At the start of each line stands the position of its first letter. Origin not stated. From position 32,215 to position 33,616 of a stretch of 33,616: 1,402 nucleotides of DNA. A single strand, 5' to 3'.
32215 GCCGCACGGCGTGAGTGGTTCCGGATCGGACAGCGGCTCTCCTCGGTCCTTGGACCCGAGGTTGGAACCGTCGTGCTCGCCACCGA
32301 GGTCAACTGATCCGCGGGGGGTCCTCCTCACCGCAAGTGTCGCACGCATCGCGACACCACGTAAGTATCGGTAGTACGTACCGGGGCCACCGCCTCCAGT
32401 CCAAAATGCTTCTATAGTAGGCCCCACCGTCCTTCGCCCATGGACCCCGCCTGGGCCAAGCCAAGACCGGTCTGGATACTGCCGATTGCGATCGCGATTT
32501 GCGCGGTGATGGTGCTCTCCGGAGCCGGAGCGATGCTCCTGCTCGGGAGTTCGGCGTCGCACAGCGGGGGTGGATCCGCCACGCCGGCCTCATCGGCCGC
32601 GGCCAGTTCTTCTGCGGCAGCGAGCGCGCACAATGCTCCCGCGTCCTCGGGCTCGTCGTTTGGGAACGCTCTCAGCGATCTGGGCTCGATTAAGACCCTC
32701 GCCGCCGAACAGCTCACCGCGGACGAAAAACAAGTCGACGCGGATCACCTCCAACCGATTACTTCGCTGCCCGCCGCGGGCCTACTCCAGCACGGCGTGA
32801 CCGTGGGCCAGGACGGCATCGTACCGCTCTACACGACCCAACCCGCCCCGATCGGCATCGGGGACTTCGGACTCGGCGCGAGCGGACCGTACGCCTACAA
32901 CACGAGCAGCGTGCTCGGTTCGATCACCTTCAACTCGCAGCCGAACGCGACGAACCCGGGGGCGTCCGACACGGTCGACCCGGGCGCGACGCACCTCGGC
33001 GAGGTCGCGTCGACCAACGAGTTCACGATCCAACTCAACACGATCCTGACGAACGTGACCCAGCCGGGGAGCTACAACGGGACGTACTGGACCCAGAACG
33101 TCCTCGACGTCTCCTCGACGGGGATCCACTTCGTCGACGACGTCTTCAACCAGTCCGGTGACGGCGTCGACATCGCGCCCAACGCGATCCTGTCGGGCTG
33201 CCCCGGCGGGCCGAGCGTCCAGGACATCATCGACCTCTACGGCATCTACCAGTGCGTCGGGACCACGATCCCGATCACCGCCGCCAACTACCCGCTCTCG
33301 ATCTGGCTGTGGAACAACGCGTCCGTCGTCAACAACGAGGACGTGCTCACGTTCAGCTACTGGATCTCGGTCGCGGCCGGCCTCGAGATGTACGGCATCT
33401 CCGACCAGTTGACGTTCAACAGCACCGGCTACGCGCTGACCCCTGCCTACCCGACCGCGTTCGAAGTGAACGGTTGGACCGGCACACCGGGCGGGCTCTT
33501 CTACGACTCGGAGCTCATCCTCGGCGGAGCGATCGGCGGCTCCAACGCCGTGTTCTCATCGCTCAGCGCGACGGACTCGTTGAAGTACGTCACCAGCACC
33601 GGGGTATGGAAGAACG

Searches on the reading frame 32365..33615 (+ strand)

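Call 62: search_protein_families(library=pfam, proteins=[window:32365-33615:+], max_evalue=0.0001)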
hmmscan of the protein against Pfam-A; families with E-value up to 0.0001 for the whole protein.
window:32365-33615:+ (417 aa): 1 family
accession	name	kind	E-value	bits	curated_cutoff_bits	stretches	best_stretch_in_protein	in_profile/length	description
PF05317.16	Thermopsin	-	3.1e-36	125.6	25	1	153-413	6-235/256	Thermopsin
